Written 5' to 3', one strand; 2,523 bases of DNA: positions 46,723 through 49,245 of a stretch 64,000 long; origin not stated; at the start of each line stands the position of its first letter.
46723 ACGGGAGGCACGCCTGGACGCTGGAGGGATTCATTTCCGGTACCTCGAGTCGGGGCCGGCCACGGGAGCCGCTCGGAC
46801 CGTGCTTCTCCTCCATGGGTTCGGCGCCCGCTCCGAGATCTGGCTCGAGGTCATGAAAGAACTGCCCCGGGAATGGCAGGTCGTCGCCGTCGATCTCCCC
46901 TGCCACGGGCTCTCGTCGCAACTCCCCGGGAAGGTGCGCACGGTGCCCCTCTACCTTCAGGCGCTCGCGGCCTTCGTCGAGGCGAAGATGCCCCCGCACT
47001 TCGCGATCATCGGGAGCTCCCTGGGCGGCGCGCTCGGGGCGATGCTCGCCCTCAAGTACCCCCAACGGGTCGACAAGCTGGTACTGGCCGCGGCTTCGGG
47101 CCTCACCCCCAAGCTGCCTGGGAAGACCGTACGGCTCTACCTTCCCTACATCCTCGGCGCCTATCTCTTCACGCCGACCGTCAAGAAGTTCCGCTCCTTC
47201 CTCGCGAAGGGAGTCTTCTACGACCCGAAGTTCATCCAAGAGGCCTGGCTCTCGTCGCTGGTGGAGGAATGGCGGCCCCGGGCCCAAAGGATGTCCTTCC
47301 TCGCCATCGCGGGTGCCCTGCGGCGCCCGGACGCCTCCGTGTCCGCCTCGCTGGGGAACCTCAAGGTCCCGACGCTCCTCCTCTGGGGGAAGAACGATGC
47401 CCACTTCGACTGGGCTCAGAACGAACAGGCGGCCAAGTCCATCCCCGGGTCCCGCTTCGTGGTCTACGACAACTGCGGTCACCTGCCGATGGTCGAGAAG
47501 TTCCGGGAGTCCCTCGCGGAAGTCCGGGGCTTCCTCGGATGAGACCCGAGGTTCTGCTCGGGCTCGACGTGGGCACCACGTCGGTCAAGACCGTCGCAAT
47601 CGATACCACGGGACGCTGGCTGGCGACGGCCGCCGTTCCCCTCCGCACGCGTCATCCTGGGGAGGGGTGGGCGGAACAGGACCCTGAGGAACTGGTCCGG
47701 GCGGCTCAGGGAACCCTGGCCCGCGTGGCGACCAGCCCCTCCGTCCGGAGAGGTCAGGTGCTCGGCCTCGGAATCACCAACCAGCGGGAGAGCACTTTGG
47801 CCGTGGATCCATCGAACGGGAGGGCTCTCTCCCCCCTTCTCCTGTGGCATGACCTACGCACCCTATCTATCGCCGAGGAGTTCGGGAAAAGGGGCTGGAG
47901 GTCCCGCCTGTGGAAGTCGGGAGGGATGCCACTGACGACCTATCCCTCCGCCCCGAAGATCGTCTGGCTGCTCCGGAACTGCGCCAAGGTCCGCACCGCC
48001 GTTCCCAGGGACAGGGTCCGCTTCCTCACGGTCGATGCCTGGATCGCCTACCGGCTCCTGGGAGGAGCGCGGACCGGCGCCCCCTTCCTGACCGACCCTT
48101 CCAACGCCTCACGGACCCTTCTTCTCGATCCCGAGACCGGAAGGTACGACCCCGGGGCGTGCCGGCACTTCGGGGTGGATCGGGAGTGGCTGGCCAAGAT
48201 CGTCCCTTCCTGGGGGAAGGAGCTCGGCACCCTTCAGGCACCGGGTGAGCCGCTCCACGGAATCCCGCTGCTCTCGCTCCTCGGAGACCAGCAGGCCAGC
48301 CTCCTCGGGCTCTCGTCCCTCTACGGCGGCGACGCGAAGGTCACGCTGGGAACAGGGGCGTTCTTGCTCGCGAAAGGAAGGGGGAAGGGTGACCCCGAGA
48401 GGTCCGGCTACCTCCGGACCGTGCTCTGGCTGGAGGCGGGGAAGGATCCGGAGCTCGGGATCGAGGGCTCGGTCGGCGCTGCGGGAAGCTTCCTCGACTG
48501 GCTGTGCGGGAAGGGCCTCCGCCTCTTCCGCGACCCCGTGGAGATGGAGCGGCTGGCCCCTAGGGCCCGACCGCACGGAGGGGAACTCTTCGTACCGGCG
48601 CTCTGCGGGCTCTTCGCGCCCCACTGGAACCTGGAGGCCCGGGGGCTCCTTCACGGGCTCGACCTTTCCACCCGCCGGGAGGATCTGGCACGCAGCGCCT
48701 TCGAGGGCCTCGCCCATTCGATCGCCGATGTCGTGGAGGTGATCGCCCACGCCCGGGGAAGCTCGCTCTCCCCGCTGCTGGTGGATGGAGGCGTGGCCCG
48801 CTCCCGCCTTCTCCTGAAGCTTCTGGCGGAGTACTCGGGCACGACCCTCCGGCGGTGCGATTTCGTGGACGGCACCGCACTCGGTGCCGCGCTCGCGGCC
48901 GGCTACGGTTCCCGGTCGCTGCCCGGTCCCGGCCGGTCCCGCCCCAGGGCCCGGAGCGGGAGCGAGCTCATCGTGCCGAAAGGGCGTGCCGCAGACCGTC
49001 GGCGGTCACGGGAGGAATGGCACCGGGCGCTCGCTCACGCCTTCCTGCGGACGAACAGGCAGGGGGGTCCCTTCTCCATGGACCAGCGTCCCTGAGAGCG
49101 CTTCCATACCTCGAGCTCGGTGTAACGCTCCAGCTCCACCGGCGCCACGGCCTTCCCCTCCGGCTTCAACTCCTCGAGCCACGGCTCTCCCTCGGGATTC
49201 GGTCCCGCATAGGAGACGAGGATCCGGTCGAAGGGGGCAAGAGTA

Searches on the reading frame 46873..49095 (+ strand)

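Call 71: search_protein_families(library=pfam, proteins=[window:46873-49095:+], max_evalue=0.001)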
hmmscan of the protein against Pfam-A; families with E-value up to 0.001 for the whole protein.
window:46873-49095:+ (740 aa): 3 families
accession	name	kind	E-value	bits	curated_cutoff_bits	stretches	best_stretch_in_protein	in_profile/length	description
PF00370.27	FGGY_N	-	1e-44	153.4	28.8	1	228-479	2-245/245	FGGY family of carbohydrate kinases, N-terminal domain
PF02782.22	FGGY_C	-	1.2e-28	100.7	27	1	489-679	2-197/198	FGGY family of carbohydrate kinases, C-terminal domain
PF01869.26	BcrAD_BadFG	-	0.00038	20.5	31.5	0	229-254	1-26/271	BadF/BadG/BcrA/BcrD ATPase family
